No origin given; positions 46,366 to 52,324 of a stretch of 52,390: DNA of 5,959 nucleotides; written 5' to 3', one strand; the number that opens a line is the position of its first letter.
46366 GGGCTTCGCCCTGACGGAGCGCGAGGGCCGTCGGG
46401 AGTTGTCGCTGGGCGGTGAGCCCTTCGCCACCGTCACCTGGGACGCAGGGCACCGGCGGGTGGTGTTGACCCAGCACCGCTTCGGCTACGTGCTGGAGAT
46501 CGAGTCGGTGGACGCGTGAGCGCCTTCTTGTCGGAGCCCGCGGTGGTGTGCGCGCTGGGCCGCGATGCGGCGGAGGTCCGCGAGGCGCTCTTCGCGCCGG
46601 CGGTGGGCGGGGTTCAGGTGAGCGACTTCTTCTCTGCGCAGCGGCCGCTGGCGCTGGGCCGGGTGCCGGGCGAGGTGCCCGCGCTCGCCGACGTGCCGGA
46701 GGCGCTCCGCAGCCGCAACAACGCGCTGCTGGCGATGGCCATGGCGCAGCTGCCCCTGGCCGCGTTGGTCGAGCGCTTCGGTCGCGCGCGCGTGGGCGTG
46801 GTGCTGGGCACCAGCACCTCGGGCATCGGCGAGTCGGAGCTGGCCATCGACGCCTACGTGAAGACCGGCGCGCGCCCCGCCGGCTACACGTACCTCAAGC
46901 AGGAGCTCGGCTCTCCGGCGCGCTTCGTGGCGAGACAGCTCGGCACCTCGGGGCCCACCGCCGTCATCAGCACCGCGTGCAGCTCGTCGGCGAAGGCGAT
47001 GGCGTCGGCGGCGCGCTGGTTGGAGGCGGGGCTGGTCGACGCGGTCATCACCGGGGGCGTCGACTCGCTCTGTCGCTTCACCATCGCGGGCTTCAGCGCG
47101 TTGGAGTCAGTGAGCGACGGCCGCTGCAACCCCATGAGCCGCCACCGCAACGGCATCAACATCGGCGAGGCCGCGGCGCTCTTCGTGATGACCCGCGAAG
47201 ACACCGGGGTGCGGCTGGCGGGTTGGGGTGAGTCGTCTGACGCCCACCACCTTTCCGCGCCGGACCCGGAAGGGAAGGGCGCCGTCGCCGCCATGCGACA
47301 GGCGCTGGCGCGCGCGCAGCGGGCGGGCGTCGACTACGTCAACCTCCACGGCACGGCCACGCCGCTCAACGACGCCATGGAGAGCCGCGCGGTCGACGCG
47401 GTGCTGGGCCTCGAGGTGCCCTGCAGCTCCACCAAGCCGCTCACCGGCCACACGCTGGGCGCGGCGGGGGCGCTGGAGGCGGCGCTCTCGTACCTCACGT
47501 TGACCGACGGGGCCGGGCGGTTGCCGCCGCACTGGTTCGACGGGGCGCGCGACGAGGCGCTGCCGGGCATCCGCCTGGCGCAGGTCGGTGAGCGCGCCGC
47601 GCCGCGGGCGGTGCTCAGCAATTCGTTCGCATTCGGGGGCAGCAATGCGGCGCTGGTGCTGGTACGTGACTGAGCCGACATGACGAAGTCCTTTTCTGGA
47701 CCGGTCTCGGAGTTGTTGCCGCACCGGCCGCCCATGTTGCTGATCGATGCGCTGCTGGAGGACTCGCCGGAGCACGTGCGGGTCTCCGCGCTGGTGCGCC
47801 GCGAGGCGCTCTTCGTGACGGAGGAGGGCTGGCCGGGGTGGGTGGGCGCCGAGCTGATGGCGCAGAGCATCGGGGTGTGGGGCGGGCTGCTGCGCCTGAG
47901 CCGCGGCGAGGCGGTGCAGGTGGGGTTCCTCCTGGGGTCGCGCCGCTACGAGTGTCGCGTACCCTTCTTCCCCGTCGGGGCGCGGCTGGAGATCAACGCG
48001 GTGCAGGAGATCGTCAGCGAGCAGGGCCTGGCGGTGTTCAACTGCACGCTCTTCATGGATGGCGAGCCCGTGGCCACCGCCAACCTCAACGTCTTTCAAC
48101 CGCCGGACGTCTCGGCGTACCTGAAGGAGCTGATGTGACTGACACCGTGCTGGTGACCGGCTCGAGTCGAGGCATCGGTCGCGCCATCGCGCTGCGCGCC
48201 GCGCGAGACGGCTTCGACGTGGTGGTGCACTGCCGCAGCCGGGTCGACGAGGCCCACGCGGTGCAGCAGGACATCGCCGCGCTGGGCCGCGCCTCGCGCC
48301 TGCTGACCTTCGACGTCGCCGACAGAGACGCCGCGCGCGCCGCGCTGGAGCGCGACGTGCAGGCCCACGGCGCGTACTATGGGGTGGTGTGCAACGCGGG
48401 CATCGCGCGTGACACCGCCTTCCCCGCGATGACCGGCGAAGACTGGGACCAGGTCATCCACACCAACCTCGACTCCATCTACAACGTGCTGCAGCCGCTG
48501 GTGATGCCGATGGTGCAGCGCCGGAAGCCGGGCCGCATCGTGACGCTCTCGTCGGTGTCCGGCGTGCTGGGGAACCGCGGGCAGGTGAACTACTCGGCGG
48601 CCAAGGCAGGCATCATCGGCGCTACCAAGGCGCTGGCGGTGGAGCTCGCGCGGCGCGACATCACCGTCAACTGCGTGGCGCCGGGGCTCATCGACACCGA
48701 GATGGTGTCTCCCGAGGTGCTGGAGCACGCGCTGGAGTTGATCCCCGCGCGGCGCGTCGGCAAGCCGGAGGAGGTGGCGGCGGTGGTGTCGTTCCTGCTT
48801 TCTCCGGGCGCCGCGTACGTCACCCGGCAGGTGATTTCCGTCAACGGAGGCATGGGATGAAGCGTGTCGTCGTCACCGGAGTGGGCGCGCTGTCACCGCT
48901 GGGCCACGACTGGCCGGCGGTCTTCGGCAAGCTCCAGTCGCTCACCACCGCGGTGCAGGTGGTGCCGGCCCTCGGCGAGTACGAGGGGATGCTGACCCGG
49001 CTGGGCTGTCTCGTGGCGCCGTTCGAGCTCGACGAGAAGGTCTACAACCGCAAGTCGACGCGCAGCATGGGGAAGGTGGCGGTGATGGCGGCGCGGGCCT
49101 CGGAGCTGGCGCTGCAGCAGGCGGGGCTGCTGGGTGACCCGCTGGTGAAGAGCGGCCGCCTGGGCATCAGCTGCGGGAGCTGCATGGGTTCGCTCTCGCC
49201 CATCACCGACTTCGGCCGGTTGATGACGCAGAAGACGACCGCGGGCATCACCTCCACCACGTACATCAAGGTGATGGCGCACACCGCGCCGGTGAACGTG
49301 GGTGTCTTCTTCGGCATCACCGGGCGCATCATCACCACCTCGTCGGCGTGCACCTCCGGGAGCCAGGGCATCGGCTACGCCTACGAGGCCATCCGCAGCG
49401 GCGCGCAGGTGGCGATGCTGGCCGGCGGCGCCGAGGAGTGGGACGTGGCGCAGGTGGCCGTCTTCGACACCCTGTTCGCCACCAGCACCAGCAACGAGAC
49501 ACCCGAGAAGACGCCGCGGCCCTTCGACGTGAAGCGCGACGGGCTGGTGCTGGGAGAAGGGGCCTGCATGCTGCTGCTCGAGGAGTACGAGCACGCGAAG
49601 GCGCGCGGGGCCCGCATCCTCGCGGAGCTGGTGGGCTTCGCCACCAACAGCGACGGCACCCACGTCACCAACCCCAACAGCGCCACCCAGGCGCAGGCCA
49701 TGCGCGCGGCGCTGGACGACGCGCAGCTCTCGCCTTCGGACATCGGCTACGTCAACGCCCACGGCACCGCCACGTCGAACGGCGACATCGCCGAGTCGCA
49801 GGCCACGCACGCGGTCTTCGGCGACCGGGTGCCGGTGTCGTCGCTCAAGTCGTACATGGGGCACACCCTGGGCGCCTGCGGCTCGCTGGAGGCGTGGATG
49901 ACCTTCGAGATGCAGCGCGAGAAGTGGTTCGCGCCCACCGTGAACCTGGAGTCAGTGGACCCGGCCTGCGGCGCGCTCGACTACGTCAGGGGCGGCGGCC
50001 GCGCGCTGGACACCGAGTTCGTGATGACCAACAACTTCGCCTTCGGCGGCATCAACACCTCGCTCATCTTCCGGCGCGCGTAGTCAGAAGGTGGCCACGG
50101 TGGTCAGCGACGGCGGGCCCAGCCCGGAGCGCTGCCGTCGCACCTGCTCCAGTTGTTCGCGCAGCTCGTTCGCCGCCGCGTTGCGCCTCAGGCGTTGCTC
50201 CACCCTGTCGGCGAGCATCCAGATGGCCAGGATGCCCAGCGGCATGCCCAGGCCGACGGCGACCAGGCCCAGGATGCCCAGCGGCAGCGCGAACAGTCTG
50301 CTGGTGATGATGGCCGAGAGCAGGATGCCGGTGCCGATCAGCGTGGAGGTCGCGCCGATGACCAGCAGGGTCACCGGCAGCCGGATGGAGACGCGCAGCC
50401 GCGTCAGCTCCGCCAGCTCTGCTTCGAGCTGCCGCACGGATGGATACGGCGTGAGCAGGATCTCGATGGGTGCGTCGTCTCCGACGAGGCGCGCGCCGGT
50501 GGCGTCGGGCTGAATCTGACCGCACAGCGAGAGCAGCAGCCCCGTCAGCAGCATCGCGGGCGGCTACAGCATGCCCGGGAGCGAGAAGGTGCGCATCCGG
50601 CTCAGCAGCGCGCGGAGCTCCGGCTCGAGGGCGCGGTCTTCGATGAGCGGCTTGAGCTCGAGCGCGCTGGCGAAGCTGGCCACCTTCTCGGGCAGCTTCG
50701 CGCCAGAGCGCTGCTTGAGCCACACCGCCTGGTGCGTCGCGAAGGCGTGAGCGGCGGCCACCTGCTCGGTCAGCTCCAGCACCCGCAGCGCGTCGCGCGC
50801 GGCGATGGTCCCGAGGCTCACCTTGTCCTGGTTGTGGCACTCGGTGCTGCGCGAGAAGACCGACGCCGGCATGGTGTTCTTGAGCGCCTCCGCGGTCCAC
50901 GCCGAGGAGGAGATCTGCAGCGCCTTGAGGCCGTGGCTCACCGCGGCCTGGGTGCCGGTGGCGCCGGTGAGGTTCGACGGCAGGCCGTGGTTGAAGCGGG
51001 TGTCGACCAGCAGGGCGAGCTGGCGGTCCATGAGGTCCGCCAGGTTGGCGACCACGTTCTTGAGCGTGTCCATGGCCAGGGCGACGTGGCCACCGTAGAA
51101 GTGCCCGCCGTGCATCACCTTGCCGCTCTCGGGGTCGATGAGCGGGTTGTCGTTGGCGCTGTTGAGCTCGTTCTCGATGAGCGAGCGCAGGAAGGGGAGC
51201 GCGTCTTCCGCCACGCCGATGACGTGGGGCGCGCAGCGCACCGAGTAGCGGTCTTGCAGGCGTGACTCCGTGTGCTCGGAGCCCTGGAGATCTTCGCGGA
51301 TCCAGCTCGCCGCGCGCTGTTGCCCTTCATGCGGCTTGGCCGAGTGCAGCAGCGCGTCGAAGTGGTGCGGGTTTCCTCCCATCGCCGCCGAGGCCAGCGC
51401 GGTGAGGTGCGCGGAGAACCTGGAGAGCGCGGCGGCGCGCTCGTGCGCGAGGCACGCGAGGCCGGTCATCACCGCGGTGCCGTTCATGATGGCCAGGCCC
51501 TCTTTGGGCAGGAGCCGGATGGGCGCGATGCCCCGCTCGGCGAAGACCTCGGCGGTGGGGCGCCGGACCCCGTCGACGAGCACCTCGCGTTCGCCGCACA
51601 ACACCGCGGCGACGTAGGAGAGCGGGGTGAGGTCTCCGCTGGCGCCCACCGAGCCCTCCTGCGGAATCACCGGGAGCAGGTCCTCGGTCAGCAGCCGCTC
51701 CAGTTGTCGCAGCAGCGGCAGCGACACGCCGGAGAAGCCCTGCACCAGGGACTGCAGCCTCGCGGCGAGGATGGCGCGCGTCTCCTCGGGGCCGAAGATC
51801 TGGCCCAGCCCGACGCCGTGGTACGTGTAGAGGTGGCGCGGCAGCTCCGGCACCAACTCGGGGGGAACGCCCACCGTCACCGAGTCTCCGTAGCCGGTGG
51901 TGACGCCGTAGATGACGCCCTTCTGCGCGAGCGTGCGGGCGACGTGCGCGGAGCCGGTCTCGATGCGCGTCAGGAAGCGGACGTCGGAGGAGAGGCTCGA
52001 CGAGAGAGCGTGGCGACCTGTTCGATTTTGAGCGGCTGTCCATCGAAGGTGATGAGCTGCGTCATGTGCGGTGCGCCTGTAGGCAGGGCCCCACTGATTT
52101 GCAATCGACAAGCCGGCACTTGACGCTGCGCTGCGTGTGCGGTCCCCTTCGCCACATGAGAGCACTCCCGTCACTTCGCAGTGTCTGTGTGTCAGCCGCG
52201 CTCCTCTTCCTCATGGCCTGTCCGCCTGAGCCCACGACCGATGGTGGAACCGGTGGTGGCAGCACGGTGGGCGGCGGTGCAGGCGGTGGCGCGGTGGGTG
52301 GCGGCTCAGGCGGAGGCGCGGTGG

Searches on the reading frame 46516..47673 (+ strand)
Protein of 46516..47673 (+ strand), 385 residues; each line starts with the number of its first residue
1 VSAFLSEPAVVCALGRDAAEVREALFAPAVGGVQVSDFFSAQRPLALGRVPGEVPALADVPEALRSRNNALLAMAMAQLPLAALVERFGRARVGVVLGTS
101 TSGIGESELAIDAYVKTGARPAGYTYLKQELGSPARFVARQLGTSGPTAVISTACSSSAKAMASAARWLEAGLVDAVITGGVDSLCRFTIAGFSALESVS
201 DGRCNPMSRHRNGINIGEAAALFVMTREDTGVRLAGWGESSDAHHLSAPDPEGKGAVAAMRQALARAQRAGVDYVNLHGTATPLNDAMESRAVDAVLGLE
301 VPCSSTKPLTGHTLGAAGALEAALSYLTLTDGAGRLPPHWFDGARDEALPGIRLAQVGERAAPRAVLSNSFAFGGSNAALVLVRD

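Call 7: search_protein_families(library=pfam, proteins=[window:46516-47673:+], max_evalue=0.01)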
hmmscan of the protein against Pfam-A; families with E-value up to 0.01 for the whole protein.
window:46516-47673:+ (385 aa): 4 families
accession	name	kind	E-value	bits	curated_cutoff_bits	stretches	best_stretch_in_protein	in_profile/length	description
PF02801.28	Ketoacyl-synt_C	-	1.2e-23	83.9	20.8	1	234-332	4-110/119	Beta-ketoacyl synthase, C-terminal domain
PF00109.32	ketoacyl-synt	-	1.4e-18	67.9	20.8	1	90-229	113-250/252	Beta-ketoacyl synthase, N-terminal domain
PF00108.29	Thiolase_N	-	3.1e-05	23.9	26.4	1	134-188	62-118/260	Thiolase, N-terminal domain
PF01261.30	AP_endonuc_2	-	0.0076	16.4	31.1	0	223-282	33-92/249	Xylose isomerase-like TIM barrel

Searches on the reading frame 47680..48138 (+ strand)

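Call 7: search_protein_families(library=pfam, proteins=[window:47680-48138:+], max_evalue=0.01)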
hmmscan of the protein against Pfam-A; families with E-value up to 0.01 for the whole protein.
window:47680-48138:+ (152 aa): 2 families
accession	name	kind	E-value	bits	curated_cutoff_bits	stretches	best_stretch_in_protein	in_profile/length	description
PF22817.2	ApeP-like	-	5.2e-18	65.5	27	1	8-142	6-143/158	ApeP dehydratase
PF07977.19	FabA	-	5.1e-05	23.4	23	1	51-134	50-137/138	FabA-like domain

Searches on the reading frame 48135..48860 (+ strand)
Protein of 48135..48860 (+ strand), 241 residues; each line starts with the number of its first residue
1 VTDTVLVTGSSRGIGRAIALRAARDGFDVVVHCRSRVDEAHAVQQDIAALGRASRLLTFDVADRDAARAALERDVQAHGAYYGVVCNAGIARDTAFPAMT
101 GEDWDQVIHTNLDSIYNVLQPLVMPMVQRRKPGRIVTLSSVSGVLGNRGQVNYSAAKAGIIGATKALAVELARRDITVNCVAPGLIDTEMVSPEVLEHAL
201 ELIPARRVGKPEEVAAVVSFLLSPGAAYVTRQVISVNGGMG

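Call 7: search_protein_families(library=pfam, proteins=[window:48135-48860:+], max_evalue=0.01)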
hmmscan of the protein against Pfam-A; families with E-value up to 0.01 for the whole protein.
window:48135-48860:+ (241 aa): 5 families
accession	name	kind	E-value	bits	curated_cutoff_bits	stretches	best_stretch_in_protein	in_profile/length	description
PF13561.12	adh_short_C2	-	5.9e-54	183.6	27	1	11-240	5-235/236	Enoyl-(Acyl carrier protein) reductase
PF00106.31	adh_short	-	1.3e-50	172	26.6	1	4-193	2-189/195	short chain dehydrogenase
PF08659.16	KR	-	4.1e-20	72.9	22.6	1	4-158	2-154/180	KR domain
PF01370.27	Epimerase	-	0.00031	20.7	20.9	1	5-140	1-115/240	NAD dependent epimerase/dehydratase family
PF23441.1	SDR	-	0.005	16.7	27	1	151-193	158-201/258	SDR-like rossmann domain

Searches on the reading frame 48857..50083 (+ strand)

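Call 7: search_protein_families(library=pfam, proteins=[window:48857-50083:+], max_evalue=0.01)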
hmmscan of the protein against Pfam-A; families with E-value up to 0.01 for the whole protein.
window:48857-50083:+ (408 aa): 3 families
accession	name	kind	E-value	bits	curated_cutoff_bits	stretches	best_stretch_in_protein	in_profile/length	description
PF02801.28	Ketoacyl-synt_C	-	1.8e-29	102.6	20.8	1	255-365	1-119/119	Beta-ketoacyl synthase, C-terminal domain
PF00109.32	ketoacyl-synt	-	6e-29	101.8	20.8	1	1-247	1-252/252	Beta-ketoacyl synthase, N-terminal domain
PF00108.29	Thiolase_N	-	0.00021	21.2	26.4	1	159-195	79-115/260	Thiolase, N-terminal domain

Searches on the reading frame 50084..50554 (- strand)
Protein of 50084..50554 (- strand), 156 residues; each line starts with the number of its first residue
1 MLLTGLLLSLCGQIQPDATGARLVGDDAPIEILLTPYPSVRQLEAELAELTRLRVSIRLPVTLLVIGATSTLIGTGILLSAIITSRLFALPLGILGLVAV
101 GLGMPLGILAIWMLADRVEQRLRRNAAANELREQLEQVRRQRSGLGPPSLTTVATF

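Call 7: search_protein_families(library=pfam, proteins=[window:50084-50554:-], max_evalue=0.01)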
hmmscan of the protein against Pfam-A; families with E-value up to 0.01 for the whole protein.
window:50084-50554:- (156 aa): 1 family
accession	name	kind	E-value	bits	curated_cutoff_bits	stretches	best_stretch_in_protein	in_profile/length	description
PF06305.16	LapA_dom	-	0.0024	18.2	28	1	88-139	15-60/64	Lipopolysaccharide assembly protein A domain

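Call 46: search_protein_families(library=ncbifam, proteins=[window:50084-50554:-], max_evalue=0.001)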
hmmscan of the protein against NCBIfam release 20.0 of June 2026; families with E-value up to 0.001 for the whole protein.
window:50084-50554:- (156 aa): 0 families

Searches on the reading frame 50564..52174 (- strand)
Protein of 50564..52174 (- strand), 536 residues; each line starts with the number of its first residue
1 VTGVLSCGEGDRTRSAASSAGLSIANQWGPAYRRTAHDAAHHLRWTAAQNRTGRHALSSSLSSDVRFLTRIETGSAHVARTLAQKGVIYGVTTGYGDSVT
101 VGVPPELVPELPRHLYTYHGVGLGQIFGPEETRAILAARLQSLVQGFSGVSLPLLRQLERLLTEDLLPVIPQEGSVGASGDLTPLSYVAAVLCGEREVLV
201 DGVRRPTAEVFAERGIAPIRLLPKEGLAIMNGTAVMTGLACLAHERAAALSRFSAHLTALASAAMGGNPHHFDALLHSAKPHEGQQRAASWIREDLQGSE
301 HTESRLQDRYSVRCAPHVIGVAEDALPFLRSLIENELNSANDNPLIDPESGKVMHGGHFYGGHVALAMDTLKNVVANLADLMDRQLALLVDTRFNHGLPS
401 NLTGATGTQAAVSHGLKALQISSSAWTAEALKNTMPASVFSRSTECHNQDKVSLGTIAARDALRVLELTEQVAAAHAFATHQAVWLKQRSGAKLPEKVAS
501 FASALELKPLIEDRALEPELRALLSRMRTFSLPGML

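Call 7: search_protein_families(library=pfam, proteins=[window:50564-52174:-], max_evalue=0.01)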
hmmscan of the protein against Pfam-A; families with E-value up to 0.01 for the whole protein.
window:50564-52174:- (536 aa): 1 family
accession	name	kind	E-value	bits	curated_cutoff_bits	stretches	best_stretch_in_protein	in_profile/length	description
PF00221.24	Lyase_aromatic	-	7.8e-150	500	27.3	1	61-491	16-454/466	Aromatic amino acid lyase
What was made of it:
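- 50084..52174 (-): LapA-like small membrane protein (50084-50554) and an aromatic amino-acid ammonia-lyase, a TAL-like accessory ape gene (50564-52174; true start probably about 40-50 codons in). Pfam Lyase_aromatic 500 bits (call 7).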

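Call 19: find_homologous_proteins(query=window:50564-52174:-, max_evalue=1e-50)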
Query window:50564-52174:- (536 aa): 7996 proteins with E <= 1e-50 among 8000 candidates; the best 120 are listed.
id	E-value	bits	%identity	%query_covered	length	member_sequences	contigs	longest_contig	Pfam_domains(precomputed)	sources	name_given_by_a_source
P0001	3.1e-283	958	100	82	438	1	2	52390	PF00221.25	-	-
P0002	2.6e-268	909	62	82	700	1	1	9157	PF00221.25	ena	-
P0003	4.3e-267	905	87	89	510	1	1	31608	PF00221.25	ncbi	-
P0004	4.4e-266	901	86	90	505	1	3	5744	PF00221.25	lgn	-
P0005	8.2e-266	901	86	90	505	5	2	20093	PF00221.25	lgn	-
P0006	1.6e-265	900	85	90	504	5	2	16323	PF00221.25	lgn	-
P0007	9.3e-260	881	85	90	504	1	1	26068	PF00221.25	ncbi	-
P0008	1.6e-256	870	83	90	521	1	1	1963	PF00221.25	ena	-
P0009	6.2e-253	858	82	88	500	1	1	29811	PF00221.25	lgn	-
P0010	5.1e-252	855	82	89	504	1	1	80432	PF00221.25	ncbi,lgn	ncbi:MAG: HAL/PAL/TAL family ammonia-lyase [Myxococcota bacterium]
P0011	1.0e-250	851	82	88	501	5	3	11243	PF00221.25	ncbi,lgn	-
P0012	1.6e-250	850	81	89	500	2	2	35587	PF00221.25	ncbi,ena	-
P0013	2.1e-250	850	82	89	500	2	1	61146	PF00221.25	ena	-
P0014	2.8e-250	849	81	89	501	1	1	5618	PF00221.25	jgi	jgi:histidine ammonia-lyase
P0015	4.5e-250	849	80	91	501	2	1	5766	PF00221.25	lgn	-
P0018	1.2e-247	841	79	88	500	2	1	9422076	PF00221.25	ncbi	ncbi:MAG: aromatic amino acid ammonia-lyase [Archangium sp.]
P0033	2.3e-243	826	78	91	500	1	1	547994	PF00221.25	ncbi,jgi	ncbi:MAG: aromatic amino acid ammonia-lyase [Myxococcaceae bacterium]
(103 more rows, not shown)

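Call 20: find_encoding_contigs(protein=P0001, flank=10000, max_places=10)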
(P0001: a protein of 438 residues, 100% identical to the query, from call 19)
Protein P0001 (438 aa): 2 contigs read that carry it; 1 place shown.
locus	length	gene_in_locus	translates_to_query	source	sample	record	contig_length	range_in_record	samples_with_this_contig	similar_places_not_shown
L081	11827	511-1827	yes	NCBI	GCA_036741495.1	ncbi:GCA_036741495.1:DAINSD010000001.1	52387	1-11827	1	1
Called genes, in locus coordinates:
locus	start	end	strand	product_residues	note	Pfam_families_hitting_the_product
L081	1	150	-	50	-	?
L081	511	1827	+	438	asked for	PF00221:Lyase_aromatic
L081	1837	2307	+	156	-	-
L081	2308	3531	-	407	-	-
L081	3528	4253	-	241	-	PF00106:adh_short, PF08659:KR, PF13561:adh_short_C2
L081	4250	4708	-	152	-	PF22817:ApeP-like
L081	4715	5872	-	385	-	PF00109:ketoacyl-synt, PF02801:Ketoacyl-synt_C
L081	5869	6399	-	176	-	PF11659:DUF3261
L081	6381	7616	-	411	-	PF00890:FAD_binding_2 (faint), PF01494:FAD_binding_3, PF04820:Trp_halogenase, PF12831:FAD_oxidored, PF01266:DAO (weak), PF04820:Trp_halogenase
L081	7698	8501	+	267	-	PF01569:PAP2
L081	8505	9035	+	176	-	PF01252:Peptidase_A8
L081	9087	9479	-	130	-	PF00571:CBS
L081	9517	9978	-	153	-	PF16571:FBP_C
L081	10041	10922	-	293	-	PF14525:AraC_binding_2 (weak), PF00165:HTH_AraC, PF12833:HTH_18, PF00165:HTH_AraC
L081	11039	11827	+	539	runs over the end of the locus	PF00501:AMP-binding, PF13193:AMP-binding_C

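Call 22: find_encoding_contigs(protein=P0018, flank=10000, max_places=3)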
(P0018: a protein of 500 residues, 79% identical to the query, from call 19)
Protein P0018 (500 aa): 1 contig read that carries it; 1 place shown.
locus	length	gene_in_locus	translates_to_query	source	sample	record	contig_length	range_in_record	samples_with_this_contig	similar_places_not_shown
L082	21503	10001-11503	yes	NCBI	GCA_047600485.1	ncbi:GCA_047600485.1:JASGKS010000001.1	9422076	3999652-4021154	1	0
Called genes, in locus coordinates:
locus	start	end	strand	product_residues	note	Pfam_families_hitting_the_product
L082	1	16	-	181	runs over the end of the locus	PF19574:LolA_3, PF03548:LolA (weak)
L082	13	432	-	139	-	PF13279:4HBT_2, PF03061:4HBT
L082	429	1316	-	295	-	PF03279:Lip_A_acyltrans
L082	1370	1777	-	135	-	PF08818:DUF1801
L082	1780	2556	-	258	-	PF00535:Glycos_transf_2, PF13641:Glyco_tranf_2_3 (weak)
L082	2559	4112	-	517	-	PF00501:AMP-binding, PF22818:ApeI-like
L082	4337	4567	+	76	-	-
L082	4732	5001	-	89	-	PF00550:PP-binding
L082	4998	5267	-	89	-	PF00550:PP-binding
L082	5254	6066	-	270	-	PF01553:Acyltransferase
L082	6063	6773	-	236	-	PF13723:Ketoacyl-synt_2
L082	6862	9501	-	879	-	PF03544:TonB_C, PF13620:CarboxypepD_reg (faint), PF07715:Plug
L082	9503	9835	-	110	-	-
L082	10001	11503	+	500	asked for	PF00221:Lyase_aromatic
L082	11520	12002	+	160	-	-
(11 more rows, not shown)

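Call 23: find_encoding_contigs(protein=P0003, flank=10000, max_places=3)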
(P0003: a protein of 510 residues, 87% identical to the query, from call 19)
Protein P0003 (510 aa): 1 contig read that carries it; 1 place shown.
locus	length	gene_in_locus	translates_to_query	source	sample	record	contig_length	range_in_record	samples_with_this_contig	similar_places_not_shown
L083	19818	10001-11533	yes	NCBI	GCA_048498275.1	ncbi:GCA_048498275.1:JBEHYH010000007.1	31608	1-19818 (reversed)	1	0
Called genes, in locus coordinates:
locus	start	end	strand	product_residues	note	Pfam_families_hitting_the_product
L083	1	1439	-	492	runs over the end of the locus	PF00501:AMP-binding, PF22818:ApeI-like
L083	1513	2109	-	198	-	-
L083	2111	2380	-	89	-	PF00550:PP-binding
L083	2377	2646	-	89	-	PF00550:PP-binding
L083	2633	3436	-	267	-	PF01553:Acyltransferase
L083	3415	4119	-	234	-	PF13723:Ketoacyl-synt_2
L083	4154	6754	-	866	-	PF03544:TonB_C, PF13620:CarboxypepD_reg, PF07715:Plug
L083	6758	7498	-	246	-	-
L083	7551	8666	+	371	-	-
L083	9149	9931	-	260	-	PF06966:DUF1295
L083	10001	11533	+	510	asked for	PF00221:Lyase_aromatic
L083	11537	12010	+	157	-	-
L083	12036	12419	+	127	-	-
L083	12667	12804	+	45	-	-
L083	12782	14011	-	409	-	PF00109:ketoacyl-synt, PF02801:Ketoacyl-synt_C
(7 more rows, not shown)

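Call 43: find_encoding_contigs(protein=P0033, flank=10000, max_places=2)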
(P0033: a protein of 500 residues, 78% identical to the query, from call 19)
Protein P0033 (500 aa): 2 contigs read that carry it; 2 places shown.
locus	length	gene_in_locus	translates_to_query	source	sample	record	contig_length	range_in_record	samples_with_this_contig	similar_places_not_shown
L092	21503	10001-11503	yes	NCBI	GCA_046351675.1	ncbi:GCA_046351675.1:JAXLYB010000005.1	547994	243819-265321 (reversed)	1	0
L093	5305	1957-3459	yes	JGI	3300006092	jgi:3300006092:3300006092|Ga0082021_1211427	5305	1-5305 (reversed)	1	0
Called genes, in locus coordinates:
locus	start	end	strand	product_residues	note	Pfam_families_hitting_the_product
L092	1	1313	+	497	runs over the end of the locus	PF02321:OEP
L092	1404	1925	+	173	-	-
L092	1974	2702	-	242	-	PF00535:Glycos_transf_2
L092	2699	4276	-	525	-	PF00501:AMP-binding, PF22818:ApeI-like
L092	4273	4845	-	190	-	-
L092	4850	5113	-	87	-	PF00550:PP-binding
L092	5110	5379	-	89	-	PF00550:PP-binding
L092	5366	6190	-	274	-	PF01553:Acyltransferase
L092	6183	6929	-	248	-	PF13723:Ketoacyl-synt_2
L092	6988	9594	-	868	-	PF03544:TonB_C, PF13620:CarboxypepD_reg (weak), PF07715:Plug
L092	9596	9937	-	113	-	-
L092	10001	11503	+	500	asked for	PF00221:Lyase_aromatic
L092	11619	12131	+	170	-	-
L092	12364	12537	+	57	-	-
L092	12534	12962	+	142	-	-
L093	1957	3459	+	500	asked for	PF00221:Lyase_aromatic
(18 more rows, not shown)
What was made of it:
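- On Aryl-polyene (APE) biosynthetic gene cluster: Close relatives are contiguous but permuted (calls 22, 23, 43).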

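Call 46: search_protein_families(library=ncbifam, proteins=[window:50564-52174:-], max_evalue=0.001)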
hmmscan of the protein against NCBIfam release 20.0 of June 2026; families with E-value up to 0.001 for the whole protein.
window:50564-52174:- (536 aa): 8 families
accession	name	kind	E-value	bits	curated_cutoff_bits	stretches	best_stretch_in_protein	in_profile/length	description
NF041222.1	BagA_FevW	exception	7.5e-123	410.9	1000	2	305-488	289-475/529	bagremycin/ferroverdin biosynthesis tyrosine ammonia-lyase BagA/FevW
NF006871.0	PRK09367.1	subfamily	2.7e-107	359.5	524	1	66-526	31-491/505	histidine ammonia-lyase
TIGR01225.1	hutH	equivalog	9e-107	357.6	539.15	1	65-525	27-487/506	histidine ammonia-lyase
NF053541.1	FlxA_rubin_TAL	equivalog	3.7e-91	306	700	1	75-491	29-459/498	flexirubin biosynthesis tyrosine ammonia-lyase FlxA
TIGR03832.1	Tyr_2_3_mutase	equivalog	3.2e-89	299.8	501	2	68-302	28-263/507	tyrosine 2,3-aminomutase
TIGR04475.1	Phe_D_beta_mut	equivalog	2.5e-87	293.7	800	2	67-300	31-264/510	phenylalanine aminomutase (D-beta-phenylalanine forming)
TIGR01226.1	phe_am_lyase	equivalog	2.6e-86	290.5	519.15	1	61-487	57-501/680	phenylalanine ammonia-lyase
TIGR04473.1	taxol_Phe_23mut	exception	3.2e-58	197.6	1250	1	54-492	46-502/687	phenylalanine aminomutase (L-beta-phenylalanine forming)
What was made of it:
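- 50084..52174 (-): NCBIfam best partial hits are BagA/FevW TAL and FlxA TAL, below cutoff (call 46).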
